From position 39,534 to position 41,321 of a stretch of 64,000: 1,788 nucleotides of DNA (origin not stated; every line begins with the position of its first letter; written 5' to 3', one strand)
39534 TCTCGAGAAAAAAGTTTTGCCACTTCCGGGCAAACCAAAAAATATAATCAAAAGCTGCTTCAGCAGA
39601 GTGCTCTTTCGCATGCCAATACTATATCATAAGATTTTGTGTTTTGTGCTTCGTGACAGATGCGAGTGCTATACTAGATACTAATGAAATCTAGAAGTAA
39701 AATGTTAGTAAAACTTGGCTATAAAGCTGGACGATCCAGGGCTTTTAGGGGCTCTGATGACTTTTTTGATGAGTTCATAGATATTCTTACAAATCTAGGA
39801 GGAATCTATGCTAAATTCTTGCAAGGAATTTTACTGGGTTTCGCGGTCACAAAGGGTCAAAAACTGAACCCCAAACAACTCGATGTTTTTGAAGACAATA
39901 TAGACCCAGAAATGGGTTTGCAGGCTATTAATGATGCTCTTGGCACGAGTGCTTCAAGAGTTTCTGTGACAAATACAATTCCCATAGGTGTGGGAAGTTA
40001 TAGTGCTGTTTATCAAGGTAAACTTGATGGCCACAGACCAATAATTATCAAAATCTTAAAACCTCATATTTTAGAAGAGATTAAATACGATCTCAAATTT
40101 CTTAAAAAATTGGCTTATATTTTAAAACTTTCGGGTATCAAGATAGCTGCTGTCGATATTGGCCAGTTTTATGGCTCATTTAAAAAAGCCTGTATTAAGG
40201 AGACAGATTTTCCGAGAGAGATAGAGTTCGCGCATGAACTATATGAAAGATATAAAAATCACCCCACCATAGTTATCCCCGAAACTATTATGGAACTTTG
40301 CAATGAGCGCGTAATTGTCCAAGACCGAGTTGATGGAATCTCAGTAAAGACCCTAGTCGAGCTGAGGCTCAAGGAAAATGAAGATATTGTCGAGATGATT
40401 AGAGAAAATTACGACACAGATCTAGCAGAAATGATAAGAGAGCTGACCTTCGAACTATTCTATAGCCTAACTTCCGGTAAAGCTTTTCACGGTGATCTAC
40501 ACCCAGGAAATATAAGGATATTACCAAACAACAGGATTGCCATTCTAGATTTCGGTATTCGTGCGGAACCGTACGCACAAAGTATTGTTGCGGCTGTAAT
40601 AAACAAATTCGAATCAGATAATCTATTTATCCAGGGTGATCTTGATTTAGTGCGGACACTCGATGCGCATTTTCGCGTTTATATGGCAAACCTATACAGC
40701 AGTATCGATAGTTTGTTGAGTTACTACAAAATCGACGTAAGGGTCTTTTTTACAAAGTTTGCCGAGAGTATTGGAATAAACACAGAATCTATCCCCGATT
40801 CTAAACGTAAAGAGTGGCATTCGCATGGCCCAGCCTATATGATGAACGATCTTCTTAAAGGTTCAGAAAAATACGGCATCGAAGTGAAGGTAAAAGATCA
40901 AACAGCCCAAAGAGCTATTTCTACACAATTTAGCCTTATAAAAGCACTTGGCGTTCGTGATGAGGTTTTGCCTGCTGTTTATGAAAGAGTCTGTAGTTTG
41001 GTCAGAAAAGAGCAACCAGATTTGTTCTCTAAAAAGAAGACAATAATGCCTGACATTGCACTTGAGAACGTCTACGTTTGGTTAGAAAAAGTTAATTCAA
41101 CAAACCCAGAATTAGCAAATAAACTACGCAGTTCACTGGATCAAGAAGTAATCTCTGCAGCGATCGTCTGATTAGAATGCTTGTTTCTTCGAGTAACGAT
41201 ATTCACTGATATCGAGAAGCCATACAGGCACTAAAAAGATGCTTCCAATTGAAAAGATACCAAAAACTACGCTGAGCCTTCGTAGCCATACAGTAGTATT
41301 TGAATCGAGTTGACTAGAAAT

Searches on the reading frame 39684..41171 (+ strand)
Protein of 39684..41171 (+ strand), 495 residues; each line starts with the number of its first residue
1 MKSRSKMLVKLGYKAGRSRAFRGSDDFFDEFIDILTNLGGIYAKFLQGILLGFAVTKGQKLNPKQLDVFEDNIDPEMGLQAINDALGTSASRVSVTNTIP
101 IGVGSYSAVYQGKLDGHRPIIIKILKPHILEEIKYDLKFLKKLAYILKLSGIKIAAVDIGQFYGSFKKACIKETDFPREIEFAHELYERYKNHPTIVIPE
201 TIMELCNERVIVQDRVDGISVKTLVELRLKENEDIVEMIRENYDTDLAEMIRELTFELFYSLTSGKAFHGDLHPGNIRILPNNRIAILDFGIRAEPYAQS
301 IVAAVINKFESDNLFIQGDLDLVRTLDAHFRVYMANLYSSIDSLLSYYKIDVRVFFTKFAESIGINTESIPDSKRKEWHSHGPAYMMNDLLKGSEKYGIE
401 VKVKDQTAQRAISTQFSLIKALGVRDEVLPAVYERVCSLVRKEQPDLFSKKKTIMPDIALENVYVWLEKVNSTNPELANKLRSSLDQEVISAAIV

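Call 26: search_protein_families(library=pfam, proteins=[window:39684-41171:+], max_evalue=0.001)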
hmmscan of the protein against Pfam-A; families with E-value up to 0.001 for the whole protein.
window:39684-41171:+ (495 aa): 2 families
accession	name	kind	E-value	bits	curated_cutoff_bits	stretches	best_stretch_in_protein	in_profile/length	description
PF03109.22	ABC1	-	2.7e-30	105.7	22.9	1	97-295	34-216/244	ABC1 atypical kinase-like domain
PF00069.31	Pkinase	-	2e-05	24.6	31.7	0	172-294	41-146/263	Protein kinase domain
